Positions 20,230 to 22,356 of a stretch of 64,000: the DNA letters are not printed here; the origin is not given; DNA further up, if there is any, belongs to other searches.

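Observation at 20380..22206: FHA domain fused to a catalytically degenerate CpaF/TadA-like secretion-ATPase fold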

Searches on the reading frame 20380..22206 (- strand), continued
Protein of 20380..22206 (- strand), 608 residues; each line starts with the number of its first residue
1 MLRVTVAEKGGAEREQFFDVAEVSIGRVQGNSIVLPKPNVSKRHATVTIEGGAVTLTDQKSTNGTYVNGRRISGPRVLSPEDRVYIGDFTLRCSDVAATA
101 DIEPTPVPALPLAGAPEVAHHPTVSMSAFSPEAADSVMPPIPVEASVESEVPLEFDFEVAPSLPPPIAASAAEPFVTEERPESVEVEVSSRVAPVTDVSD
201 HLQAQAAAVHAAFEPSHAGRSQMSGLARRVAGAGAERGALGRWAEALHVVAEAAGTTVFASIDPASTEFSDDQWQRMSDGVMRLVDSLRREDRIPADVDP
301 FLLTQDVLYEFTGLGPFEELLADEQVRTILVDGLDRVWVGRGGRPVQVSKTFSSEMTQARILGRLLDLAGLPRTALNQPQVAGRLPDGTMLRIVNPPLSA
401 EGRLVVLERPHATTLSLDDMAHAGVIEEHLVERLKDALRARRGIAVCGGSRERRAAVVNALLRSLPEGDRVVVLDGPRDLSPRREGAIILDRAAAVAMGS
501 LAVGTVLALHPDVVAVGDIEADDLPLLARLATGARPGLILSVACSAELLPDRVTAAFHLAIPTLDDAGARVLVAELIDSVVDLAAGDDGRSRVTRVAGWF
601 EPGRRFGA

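Call 18: find_related_loci(query=A1, collection=genome_contigs, flank=10000)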
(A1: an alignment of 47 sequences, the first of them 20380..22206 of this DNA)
Query A1 (608 aa) in genome_contigs; peptide patterns used: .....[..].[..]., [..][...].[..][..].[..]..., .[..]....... (x = any residue, [..] = any of these).
600 stretches matched a pattern (row limit reached: there are more); 540 encode a relative of the query (tblastn E <= 1e-3); the best 80 are kept; 80 distinct loci.
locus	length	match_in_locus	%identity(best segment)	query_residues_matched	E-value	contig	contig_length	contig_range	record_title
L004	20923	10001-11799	31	2-596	3e-46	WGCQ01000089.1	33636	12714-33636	MAG: Deltaproteobacteria bacterium isolate S145_11 k151_178661, whole genome shotgun sequence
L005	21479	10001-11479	31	1-476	1e-42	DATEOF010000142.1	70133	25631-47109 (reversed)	MAG TPA_asm: Polyangiales bacterium isolate SMAG_U8988 k141_1090006, whole genome shotgun sequence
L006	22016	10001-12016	32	1-596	1e-31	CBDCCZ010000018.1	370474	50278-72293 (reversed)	MAG: Kofleriaceae bacterium isolate caca1a31-1498-42b1-a768-ee45f3446b2d genome assembly, contig: contig_18, whole genom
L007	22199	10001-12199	30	1-593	1e-30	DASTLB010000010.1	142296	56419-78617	MAG TPA_asm: Kofleriaceae bacterium isolate SMAG_U2472 k141_27434, whole genome shotgun sequence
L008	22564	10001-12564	55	1-481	1e-30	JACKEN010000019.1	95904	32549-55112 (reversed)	MAG: Deltaproteobacteria bacterium isolate HK-STAS-MYXO-34 HK-STAS-MYXO-34_19, whole genome shotgun sequence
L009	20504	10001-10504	42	1-170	7e-30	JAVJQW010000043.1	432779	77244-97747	MAG: Deltaproteobacteria bacterium isolate D1-CHI-08 k141_20925, whole genome shotgun sequence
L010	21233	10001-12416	30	1-597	8e-29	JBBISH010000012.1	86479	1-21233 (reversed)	MAG: Myxococcales bacterium isolate STS170223_bin_369 NODE_182_length_86479_cov_2.33042, whole genome shotgun sequence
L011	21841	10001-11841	33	1-597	4e-29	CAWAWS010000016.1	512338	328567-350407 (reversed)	MAG: uncultured delta proteobacterium isolate MFD04540.bin.2.104 genome assembly, contig: contig_23708, whole genome sho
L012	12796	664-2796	31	1-596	4e-29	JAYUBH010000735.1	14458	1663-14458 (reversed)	MAG: Deltaproteobacteria bacterium isolate GFS_6721 GFS_6721_734, whole genome shotgun sequence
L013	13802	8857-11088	46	1-596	4e-29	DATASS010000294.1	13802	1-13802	MAG TPA_asm: Kofleriaceae bacterium isolate SMAG_U5526 k141_464584, whole genome shotgun sequence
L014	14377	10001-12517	55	1-597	7e-29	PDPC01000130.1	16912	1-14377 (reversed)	MAG: Proteobacteria bacterium isolate DOLZORAL124_67_5.8 DolZOral124_scaffold_5200, whole genome shotgun sequence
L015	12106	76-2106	51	1-596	1e-28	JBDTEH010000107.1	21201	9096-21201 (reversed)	MAG: Kofleriaceae bacterium isolate cluster2_bin.199 k127_5546941, whole genome shotgun sequence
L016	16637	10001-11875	54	1-596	9e-29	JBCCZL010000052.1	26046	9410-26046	MAG: Myxococcota bacterium isolate P01_F01_bin.34 k141_3506300_length_26046_cov_10.0000, whole genome shotgun sequence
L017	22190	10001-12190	30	1-596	8e-29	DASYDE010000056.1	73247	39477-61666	MAG TPA_asm: Kofleriaceae bacterium isolate SMAG_U4951 k141_1787527, whole genome shotgun sequence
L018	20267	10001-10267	57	4-92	1e-28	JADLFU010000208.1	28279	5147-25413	MAG: Polyangiaceae bacterium isolate SJ398 c_000001070448, whole genome shotgun sequence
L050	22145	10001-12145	51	1-533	8e-25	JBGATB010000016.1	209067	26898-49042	MAG: Myxococcaceae bacterium isolate MAG_AAO_H10.6 AAOH10-6_opera_contig_316, whole genome shotgun sequence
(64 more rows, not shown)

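Call 20: list_cluster_members(proteins=[window:20380-22206:-, P0001, P0005, P0010, P0016, P0030])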
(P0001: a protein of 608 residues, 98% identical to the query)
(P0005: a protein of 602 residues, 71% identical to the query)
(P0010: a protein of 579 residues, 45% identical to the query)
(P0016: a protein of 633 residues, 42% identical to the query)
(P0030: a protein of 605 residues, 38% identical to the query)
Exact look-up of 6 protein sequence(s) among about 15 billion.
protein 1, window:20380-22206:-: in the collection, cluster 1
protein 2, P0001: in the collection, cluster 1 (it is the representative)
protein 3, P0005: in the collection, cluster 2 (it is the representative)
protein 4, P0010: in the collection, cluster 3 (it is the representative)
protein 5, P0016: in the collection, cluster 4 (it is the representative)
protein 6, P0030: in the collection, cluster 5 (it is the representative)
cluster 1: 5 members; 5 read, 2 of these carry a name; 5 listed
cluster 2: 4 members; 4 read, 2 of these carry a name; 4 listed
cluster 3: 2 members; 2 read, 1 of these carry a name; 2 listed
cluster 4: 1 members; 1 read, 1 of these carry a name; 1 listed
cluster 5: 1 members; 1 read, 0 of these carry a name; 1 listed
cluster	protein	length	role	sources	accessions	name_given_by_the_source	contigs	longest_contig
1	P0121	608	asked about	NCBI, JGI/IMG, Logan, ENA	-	pilus assembly protein CpaF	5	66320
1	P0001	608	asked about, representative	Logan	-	-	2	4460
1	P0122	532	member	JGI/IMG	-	pilus assembly protein CpaF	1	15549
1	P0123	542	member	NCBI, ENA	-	-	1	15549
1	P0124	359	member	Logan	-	-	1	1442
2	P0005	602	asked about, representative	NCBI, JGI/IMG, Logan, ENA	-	pilus assembly protein CpaF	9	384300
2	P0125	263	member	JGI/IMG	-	pilus assembly protein CpaF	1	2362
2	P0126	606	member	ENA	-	-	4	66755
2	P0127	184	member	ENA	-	-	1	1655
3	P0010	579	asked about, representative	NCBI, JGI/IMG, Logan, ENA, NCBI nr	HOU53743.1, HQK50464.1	MAG TPA: FHA domain-containing protein [Myxococcota bacterium] | FHA domain-containing protein [Myxococcota bacterium]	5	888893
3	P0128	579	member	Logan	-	-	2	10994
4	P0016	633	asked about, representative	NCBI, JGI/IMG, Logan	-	pilus assembly protein CpaF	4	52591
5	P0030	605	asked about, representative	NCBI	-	-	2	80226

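Call 21: find_encoding_contigs(protein=P0025, flank=10000, max_places=1)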
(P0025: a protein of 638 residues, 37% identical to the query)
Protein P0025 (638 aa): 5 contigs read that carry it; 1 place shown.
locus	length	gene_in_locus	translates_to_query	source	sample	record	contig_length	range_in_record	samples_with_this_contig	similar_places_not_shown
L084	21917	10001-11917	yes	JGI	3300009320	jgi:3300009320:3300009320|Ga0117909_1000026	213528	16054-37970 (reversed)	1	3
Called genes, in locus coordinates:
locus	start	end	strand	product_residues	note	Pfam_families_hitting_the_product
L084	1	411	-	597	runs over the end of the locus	PF05157:MshEN, PF00437:T2SSE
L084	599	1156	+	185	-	PF01558:POR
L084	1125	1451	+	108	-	PF12797:Fer4_2 (faint), PF00037:Fer4 (weak), PF12837:Fer4_6 (weak), PF13237:Fer4_10 (weak), PF14697:Fer4_21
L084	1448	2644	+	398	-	PF01855:POR_N, PF02780:Transketolase_C, PF17147:PFOR_II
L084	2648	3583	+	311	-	PF02775:TPP_enzyme_C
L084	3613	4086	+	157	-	PF01257:2Fe-2S_thioredx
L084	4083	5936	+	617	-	PF01257:2Fe-2S_thioredx (weak), PF01512:Complex1_51K, PF10531:SLBB (weak), PF10589:NADH_4Fe-4S, PF13187:Fer4_9 (weak), PF13237:Fer4_10 (weak), PF14697:Fer4_21, PF00037:Fer4 (weak), +1 more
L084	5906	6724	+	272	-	PF13510:Fer2_4, PF12838:Fer4_7, PF13187:Fer4_9 (weak), PF13237:Fer4_10 (weak), PF14697:Fer4_21, PF00037:Fer4, PF12797:Fer4_2 (weak), PF12837:Fer4_6 (weak), +3 more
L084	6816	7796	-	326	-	PF07719:TPR_2 (faint), PF13174:TPR_6 (faint), PF13432:TPR_16 (faint)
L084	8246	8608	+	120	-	PF05635:23S_rRNA_IVP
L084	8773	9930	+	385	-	-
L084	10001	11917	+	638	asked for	PF16697:Yop-YscD_cpl, PF00498:FHA, PF00437:T2SSE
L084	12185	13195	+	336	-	PF16697:Yop-YscD_cpl, PF00498:FHA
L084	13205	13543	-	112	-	PF07843:DUF1634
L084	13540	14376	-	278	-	PF01925:TauE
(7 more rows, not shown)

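Call 22: find_encoding_contigs(protein=P0030, flank=10000, max_places=1)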
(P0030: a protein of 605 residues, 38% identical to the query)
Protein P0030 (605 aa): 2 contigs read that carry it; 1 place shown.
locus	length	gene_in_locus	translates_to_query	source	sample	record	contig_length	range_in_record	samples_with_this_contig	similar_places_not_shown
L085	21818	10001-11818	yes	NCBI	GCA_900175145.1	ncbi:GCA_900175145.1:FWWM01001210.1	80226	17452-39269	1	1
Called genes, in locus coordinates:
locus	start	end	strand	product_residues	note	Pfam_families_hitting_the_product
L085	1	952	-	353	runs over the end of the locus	-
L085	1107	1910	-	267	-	-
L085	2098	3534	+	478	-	PF16697:Yop-YscD_cpl, PF00498:FHA, PF00158:Sigma54_activat, PF14532:Sigma54_activ_2, PF07728:AAA_5 (weak), PF25601:AAA_lid_14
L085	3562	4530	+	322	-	-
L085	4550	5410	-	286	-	PF13649:Methyltransf_25 (weak), PF08241:Methyltransf_11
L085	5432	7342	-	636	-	PF07973:tRNA_SAD, PF00587:tRNA-synt_2b, PF03129:HGTP_anticodon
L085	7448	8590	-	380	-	PF07719:TPR_2 (faint), PF13174:TPR_6 (faint), PF00515:TPR_1 (faint), PF13371:TPR_9 (weak)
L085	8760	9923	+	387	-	-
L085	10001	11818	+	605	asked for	PF16697:Yop-YscD_cpl, PF00498:FHA, PF00437:T2SSE, PF27713:UCP018868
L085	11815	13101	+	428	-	PF16697:Yop-YscD_cpl, PF00498:FHA, PF16697:Yop-YscD_cpl, PF00498:FHA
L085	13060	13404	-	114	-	PF07843:DUF1634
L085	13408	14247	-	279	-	PF01925:TauE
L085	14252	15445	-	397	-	PF00108:Thiolase_N, PF00109:ketoacyl-synt (faint), PF02803:Thiolase_C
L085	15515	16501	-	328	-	PF00535:Glycos_transf_2, PF10111:Glyco_tranf_2_2, PF13641:Glyco_tranf_2_3, PF13632:Glyco_trans_2_3 (weak)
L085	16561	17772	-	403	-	PF07690:MFS_1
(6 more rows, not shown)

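Call 23: find_encoding_contigs(protein=P0044, flank=10000, max_places=1)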
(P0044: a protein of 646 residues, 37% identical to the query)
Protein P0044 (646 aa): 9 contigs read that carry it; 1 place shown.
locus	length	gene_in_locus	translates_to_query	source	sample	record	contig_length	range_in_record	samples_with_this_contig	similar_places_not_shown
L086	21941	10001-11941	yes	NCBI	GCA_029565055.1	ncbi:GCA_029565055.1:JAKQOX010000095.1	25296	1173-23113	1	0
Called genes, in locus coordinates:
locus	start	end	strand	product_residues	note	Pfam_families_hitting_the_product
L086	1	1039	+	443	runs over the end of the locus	PF00350:Dynamin_N (faint), PF01926:MMR_HSR1, PF02421:FeoB_N, PF00009:GTP_EFTU, PF01926:MMR_HSR1, PF02421:FeoB_N, PF04548:AIG1 (weak), PF14714:KH_dom-like, +2 more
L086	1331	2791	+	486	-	PF08529:NusA_N, PF13184:KH_NusA_1st, PF07650:KH_2 (faint), PF26594:KH_NusA_2nd, PF14520:HHH_5, PF00633:HHH (weak)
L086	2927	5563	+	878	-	PF04760:IF2_N, PF00009:GTP_EFTU, PF01926:MMR_HSR1, PF22042:EF-G_D2, PF11987:IF-2, PF03144:GTP_EFTU_D2 (weak)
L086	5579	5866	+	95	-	PF04456:DUF503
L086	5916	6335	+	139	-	PF02033:RBFA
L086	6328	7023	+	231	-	PF01509:TruB_N, PF16198:TruB_C_2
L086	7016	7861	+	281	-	PF12706:Lactamase_B_2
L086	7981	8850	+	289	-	-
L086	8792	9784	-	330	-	PF07719:TPR_2 (faint), PF13174:TPR_6 (faint), PF13424:TPR_12 (faint), PF13428:TPR_14 (faint), PF13432:TPR_16 (weak), PF14559:TPR_19 (faint), PF13432:TPR_16 (weak)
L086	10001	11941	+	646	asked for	PF16697:Yop-YscD_cpl, PF00498:FHA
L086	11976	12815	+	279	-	PF16697:Yop-YscD_cpl, PF00498:FHA, PF16697:Yop-YscD_cpl, PF00498:FHA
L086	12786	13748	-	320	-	-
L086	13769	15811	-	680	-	-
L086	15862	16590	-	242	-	PF01168:Ala_racemase_N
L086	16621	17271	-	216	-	PF02545:Maf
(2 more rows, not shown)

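Call 24: predict_structure(alignment_id=A1)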
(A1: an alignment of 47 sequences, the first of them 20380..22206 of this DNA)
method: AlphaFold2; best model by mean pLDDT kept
length: 608 residues; sequences in the alignment: 47
mean_pLDDT: 77.4   pTM: 0.54
mean pLDDT of the five models: 77.4, 75.7, 75.6, 75.3, 74.9
residues with pLDDT >= 90: 312; 70-90: 131; 50-70: 24; < 50: 141
segments of 3 or more residues with pLDDT < 50: 99-237
pLDDT, mean of each block of 10 residues (from residue 1): 90 88 92 93 94 91 94 93 95 74 37 37 37 41 39 46 42 38 36 32 31 29 33 46 92 95 87 95 97 92 95 93 89 92 81 94 94 93 87 92 89 81 91 94 91 87 90 77 77 89 93 92 93 89 90 94 93 92 83 82 53
secondary structure, 60 per line:
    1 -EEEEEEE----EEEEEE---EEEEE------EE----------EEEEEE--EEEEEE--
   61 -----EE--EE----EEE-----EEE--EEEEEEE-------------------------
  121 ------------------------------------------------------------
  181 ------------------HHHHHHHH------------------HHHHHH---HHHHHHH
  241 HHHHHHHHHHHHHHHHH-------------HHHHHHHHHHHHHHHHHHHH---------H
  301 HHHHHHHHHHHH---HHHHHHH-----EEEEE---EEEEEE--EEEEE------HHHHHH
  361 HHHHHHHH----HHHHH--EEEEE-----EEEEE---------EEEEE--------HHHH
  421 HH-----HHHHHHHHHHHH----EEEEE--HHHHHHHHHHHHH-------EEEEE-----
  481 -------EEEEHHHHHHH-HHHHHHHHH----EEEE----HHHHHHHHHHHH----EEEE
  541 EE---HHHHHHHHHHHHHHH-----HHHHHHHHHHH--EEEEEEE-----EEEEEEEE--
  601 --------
elements in order: E2-8 E13-18 E22-26 E45-50 E53-58 E76-78 E84-86 E89-95 H199-206 H225-230 H234-257 H271-290 H300-312 H316-322 E328-332 E336-341 E344-348 H355-368 H373-377 E380-384 E390-394 E404-408 H417-422 H428-439 E444-448 H451-463 E471-475 E488-491 H492-498 H500-508 E513-516 H521-532 E537-542 H546-560 H566-576 E579-585 E591-598

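Call 27: find_encoding_contigs(protein=P0097, flank=10000, max_places=1)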
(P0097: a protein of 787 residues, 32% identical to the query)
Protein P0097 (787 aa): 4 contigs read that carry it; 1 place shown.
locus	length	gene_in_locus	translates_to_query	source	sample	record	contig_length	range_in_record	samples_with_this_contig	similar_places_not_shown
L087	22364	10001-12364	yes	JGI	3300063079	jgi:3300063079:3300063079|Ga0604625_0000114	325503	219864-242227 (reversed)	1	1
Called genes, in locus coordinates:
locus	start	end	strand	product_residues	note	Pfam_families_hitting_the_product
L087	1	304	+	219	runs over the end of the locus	-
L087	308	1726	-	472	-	PF00069:Pkinase, PF03109:ABC1 (faint), PF07714:PK_Tyr_Ser-Thr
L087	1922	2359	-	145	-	PF16697:Yop-YscD_cpl, PF00498:FHA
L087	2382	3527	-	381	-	PF13672:PP2C_2, PF00481:PP2C (faint), PF07228:SpoIIE (faint)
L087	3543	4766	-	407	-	PF12773:DZR (faint), PF13240:Zn_Ribbon_1 (faint), PF16697:Yop-YscD_cpl (faint), PF00498:FHA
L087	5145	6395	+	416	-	-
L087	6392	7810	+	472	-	-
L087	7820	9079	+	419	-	PF14559:TPR_19 (faint), PF13428:TPR_14 (weak)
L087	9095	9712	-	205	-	-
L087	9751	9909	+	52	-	-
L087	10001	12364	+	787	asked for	PF00498:FHA, PF16697:Yop-YscD_cpl, PF00437:T2SSE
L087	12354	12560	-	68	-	-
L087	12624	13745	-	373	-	PF10502:Peptidase_S26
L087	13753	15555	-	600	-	PF00009:GTP_EFTU, PF03144:GTP_EFTU_D2, PF00679:EFG_C, PF06421:LepA_C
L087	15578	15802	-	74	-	PF12651:RHH_3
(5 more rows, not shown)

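Call 28: fold_search(model_id=the predicted structure, library=pdb)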
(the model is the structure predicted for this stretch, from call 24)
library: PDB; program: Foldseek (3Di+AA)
matches with E <= 10: 1270; with E <= 0.001: 168
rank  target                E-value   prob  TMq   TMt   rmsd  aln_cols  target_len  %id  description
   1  8rjf_A                1.7e-23  1.00  0.44  0.59   6.6       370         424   19  TadA/CpaF with ADP (released 2024-08-14)
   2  8rkd_A                4.5e-23  1.00  0.42  0.57   6.8       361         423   20  TadA/CpaF with AMPPNP (released 2024-08-14)
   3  9e24_A                1.8e-21  1.00  0.40  0.55   7.4       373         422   18  Closed structure of CpaF without nucleotides (Apo dataset) (released 2025-04-23)
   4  8rkd_B                1.5e-20  1.00  0.42  0.59   8.5       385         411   17  TadA/CpaF with AMPPNP (released 2024-08-14)
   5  4ii7_C                1.8e-17  1.00  0.39  0.46   7.7       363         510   15  Archaellum Assembly ATPase FlaI (released 2013-03-06)
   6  4ii7_A                4.1e-17  1.00  0.39  0.46   7.5       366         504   15  Archaellum Assembly ATPase FlaI (released 2013-03-06)
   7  2oap_2                1.6e-16  1.00  0.40  0.47   7.8       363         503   16  Crystal structure of the archaeal secretion ATPase GspE in complex with AMP-PNP (released 2007-02-13)
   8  4ii7_D                2.6e-16  1.00  0.37  0.44   8.8       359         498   16  Archaellum Assembly ATPase FlaI (released 2013-03-06)
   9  4ihq_C                4.5e-16  1.00  0.40  0.47   7.6       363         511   15  Archaellum Assembly ATPase FlaI bound to ADP (released 2013-03-06)
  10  4ihq_A                4.5e-16  1.00  0.37  0.43   8.8       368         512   16  Archaellum Assembly ATPase FlaI bound to ADP (released 2013-03-06)
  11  2gza_B                5.3e-16  1.00  0.26  0.48  15.2       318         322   19  Crystal structure of the VirB11 ATPase from the Brucella Suis type IV secretion system in complex with sulphate (released 2006-07-11)
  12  4ii7_B                9.6e-16  1.00  0.36  0.43   8.9       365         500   16  Archaellum Assembly ATPase FlaI (released 2013-03-06)
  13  2gza_C                1.2e-15  1.00  0.26  0.46  15.3       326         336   18  Crystal structure of the VirB11 ATPase from the Brucella Suis type IV secretion system in complex with sulphate (released 2006-07-11)
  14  2oap_1                2.2e-15  1.00  0.39  0.47   6.8       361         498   16  Crystal structure of the archaeal secretion ATPase GspE in complex with AMP-PNP (released 2007-02-13)
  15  2gza_A                6.8e-15  1.00  0.26  0.47  15.4       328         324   17  Crystal structure of the VirB11 ATPase from the Brucella Suis type IV secretion system in complex with sulphate (released 2006-07-11)
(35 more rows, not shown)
